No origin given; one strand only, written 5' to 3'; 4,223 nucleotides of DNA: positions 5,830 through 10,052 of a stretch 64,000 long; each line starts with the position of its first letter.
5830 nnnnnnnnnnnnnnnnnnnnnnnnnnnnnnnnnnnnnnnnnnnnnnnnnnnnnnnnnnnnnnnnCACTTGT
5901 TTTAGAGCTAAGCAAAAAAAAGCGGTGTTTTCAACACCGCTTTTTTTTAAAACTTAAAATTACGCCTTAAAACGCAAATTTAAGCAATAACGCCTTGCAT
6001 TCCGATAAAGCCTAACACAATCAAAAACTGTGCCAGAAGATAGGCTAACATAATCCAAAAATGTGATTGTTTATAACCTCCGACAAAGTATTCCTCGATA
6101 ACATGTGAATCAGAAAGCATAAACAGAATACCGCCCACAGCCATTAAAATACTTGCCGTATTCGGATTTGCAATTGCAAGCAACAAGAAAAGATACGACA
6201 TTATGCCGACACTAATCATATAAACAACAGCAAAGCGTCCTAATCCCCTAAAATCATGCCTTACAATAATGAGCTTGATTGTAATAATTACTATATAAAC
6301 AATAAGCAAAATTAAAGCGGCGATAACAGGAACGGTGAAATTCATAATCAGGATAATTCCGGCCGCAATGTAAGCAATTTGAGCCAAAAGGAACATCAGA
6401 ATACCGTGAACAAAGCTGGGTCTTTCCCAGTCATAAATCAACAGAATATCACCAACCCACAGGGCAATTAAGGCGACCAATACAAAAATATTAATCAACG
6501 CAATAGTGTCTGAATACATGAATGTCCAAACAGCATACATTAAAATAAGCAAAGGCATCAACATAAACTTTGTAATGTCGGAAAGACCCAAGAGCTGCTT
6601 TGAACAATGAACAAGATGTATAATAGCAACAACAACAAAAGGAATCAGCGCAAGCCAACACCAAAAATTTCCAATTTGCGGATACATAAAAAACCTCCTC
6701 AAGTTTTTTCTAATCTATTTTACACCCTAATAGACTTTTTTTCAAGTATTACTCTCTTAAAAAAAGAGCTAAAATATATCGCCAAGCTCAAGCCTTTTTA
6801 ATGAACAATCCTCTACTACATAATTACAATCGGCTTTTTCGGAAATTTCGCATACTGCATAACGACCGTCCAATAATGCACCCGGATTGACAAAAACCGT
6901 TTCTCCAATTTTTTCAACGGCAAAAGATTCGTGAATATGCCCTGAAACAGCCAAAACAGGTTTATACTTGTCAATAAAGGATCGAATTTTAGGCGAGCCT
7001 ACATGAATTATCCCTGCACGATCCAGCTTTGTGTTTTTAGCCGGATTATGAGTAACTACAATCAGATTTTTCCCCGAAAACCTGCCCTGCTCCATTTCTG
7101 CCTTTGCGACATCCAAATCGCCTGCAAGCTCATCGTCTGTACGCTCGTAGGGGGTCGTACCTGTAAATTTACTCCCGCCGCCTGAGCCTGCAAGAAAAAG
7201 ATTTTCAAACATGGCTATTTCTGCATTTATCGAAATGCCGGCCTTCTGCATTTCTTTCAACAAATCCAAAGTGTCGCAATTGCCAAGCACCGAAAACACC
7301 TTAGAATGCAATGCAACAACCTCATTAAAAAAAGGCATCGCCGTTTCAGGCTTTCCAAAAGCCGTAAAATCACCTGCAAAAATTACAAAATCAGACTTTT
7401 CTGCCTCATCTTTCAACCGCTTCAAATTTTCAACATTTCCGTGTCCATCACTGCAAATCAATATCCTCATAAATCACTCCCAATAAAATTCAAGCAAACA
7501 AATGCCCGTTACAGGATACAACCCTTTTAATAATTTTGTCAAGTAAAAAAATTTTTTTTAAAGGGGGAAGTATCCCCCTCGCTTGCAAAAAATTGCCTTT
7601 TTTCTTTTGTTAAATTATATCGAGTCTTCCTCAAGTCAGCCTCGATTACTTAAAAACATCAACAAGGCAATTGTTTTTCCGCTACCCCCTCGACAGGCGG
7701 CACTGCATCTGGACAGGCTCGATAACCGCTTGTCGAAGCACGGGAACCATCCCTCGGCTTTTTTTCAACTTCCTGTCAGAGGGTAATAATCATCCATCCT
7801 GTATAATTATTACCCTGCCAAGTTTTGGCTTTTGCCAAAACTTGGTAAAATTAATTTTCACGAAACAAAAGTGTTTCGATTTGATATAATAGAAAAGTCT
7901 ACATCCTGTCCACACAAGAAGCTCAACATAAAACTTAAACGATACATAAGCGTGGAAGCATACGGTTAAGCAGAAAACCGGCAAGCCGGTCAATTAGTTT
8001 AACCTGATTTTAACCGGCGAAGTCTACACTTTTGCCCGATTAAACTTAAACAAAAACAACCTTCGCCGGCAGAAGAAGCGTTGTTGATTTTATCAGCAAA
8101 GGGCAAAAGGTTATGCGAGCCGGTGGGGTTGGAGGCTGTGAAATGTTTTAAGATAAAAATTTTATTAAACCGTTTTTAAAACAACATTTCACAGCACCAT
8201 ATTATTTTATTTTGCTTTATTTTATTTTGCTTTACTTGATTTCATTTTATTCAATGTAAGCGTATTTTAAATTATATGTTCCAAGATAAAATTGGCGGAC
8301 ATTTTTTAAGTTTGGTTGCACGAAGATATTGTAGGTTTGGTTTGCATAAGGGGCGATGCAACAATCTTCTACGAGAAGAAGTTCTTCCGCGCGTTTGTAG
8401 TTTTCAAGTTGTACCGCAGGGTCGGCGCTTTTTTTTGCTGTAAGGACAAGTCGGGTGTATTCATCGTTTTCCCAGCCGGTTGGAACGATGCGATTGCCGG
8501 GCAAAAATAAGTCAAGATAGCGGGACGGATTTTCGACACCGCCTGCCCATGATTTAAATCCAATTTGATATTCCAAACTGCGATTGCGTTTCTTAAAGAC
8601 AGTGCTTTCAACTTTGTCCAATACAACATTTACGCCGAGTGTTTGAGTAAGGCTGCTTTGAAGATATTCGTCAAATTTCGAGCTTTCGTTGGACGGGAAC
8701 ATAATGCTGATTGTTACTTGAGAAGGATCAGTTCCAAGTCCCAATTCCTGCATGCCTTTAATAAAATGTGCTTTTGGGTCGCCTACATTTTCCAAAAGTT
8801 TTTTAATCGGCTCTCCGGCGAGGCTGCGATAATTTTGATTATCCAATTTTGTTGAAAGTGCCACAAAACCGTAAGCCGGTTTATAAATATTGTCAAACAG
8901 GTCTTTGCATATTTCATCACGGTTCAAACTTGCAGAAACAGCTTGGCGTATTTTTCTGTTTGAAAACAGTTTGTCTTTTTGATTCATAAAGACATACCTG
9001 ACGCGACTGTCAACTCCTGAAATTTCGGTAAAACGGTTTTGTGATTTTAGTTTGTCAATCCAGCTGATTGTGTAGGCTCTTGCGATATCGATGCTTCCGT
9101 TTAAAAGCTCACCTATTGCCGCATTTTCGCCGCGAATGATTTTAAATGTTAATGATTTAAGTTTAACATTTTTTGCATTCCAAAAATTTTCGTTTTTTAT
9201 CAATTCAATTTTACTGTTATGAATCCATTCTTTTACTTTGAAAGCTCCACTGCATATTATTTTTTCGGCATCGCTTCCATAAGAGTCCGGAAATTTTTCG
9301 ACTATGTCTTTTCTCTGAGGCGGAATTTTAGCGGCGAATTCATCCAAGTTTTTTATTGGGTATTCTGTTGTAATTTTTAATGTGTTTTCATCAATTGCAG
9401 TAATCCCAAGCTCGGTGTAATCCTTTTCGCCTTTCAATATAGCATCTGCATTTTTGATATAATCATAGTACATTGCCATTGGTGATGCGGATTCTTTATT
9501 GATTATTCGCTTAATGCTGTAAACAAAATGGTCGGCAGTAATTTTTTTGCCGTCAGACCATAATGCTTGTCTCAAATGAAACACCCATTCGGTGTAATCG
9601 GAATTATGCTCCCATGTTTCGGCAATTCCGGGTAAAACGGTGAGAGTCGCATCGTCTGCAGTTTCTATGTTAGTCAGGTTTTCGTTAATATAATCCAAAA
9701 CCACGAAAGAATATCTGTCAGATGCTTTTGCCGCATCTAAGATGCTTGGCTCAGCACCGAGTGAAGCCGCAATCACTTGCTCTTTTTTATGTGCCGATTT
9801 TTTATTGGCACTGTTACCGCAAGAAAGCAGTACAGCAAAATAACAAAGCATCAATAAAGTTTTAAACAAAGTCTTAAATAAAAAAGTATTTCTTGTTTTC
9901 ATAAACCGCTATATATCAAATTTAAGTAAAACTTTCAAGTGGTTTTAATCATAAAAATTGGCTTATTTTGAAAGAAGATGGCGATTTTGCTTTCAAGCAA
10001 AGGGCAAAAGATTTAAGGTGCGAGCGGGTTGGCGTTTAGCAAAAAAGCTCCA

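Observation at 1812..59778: Dispersed family of 12 modular folded non-coding elements with an invariant core and compensatory stems (family A)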

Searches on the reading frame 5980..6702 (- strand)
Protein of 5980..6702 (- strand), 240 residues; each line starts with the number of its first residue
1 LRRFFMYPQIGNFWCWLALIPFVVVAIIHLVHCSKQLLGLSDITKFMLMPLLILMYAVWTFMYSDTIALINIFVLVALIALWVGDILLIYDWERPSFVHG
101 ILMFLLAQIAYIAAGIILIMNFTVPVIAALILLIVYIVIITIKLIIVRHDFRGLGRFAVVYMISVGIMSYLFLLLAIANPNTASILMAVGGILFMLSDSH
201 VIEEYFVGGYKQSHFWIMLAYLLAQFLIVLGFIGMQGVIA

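Call 76: search_protein_families(library=pfam, proteins=[window:5980-6702:-], max_evalue=0.0001)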
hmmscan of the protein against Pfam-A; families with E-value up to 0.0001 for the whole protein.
window:5980-6702:- (240 aa): 1 family
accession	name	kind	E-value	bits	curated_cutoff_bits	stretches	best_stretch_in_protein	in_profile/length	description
PF07947.19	YhhN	-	2.5e-24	86.4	25.6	1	44-231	5-181/182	YhhN family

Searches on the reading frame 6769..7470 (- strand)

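Call 76: search_protein_families(library=pfam, proteins=[window:6769-7470:-], max_evalue=0.0001)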
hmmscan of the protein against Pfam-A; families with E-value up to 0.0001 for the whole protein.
window:6769-7470:- (233 aa): 3 families
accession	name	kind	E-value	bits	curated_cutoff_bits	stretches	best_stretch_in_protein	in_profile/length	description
PF00149.33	Metallophos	-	2.1e-20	74.4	21.5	1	1-181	1-190/191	Calcineurin-like phosphoesterase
PF12850.12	Metallophos_2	-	1e-16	61.7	27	1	1-201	1-137/154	Calcineurin-like phosphoesterase superfamily domain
PF14582.11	Metallophos_3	-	6.1e-13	49.1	28.2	1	136-212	177-252/259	Metallophosphoesterase, calcineurin superfamily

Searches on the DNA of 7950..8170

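Call 70: search_rna_families(source=window, start=7950, end=8170, threshold=evalue, max_evalue=10)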
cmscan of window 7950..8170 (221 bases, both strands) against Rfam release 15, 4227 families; matches with E-value up to 10: 8.
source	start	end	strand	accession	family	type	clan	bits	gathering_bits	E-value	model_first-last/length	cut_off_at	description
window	7954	8039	+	RF01520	CC0734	Gene; sRNA;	-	19.6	45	0.27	1-95/95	no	caulobacter sRNA CC0734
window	8049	8094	-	RF03847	mir-1538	Gene; miRNA;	-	18.3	78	0.3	1-58/58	no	mir-1538 microRNA precursor family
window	7971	8089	+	RF04313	aspC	Cis-reg;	-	15.5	100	7.3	1-124/124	no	aspC ncRNA motif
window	8055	8085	+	RF03894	mir-5736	Gene; miRNA;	-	15.4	90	3.2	1-80/80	no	mir-5736 microRNA precursor family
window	8042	8142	-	RF02362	Yfr10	Gene; sRNA;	-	14.9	43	9.4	1-78/78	no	Cyanobacterial functional RNA 10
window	7954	8034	+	RF02353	BjrC68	Gene; sRNA;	-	14.1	39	0.27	1-82/82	no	Bradyrhizobiaceae sRNA BjrC68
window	7975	8027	-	RF03163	c4-a1b1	Gene; antisense;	CL00128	13.1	46.7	0.57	1-53/53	no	a1, b1 targets of C4 antisense RNA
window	7988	8100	-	RF00472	snosnR55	Gene; snRNA; snoRNA; CD-box;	CL00054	12.4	50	10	1-92/92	no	Small nucleolar RNA snR55/Z10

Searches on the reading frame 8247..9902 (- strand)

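Call 16: search_protein_families(library=pfam, proteins=[window:8247-9902:-])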
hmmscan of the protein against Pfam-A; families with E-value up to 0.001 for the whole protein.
window:8247-9902:- (551 aa): 1 family
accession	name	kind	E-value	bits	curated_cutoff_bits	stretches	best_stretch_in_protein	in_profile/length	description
PF00496.27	SBP_bac_5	-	1.2e-69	235.6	32.4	1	89-469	2-363/368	Bacterial extracellular solute-binding proteins, family 5 Middle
